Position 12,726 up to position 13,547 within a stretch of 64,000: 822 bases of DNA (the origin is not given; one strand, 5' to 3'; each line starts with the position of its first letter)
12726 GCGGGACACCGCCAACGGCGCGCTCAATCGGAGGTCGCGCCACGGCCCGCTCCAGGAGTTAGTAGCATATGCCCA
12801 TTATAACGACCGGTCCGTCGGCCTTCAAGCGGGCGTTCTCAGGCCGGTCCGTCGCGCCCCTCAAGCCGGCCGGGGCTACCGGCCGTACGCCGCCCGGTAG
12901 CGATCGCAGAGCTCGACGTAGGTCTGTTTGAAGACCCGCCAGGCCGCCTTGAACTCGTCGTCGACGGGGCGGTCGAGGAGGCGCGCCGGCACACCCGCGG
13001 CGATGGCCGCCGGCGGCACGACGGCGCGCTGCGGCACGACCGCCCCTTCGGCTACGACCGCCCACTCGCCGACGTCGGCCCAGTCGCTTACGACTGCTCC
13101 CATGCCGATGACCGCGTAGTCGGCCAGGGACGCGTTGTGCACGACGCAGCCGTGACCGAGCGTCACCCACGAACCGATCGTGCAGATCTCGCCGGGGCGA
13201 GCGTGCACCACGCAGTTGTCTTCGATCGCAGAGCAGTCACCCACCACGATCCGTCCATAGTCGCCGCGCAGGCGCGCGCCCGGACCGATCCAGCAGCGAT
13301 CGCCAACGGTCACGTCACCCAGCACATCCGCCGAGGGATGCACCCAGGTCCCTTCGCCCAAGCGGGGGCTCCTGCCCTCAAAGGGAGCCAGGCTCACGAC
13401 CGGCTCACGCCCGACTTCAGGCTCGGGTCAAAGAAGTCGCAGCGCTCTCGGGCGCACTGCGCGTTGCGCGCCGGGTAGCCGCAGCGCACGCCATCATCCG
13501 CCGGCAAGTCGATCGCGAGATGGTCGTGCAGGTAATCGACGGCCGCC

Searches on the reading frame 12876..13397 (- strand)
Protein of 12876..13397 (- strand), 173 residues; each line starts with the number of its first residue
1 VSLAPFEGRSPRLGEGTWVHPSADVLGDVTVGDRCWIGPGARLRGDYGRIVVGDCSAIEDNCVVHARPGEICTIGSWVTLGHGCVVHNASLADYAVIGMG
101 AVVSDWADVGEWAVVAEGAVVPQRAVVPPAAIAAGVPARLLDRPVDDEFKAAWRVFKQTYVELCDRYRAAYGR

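Call 15: search_protein_families(library=pfam, proteins=[window:12876-13397:-], max_evalue=0.0001)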
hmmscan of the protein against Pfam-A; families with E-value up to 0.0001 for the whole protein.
window:12876-13397:- (173 aa): 3 families
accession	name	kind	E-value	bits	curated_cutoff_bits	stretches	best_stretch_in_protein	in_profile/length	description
PF00132.30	Hexapep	-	3e-18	65.1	27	1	11-45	2-36/36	Bacterial transferase hexapeptide (six repeats)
PF25084.1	LbH_EIF2B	-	3.9e-08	33.7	54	1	49-129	21-101/105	EIF2B subunit epsilon LbH domain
PF21711.3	DCTN5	-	2.4e-05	24.5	40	0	73-138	86-151/182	Dynactin subunit 5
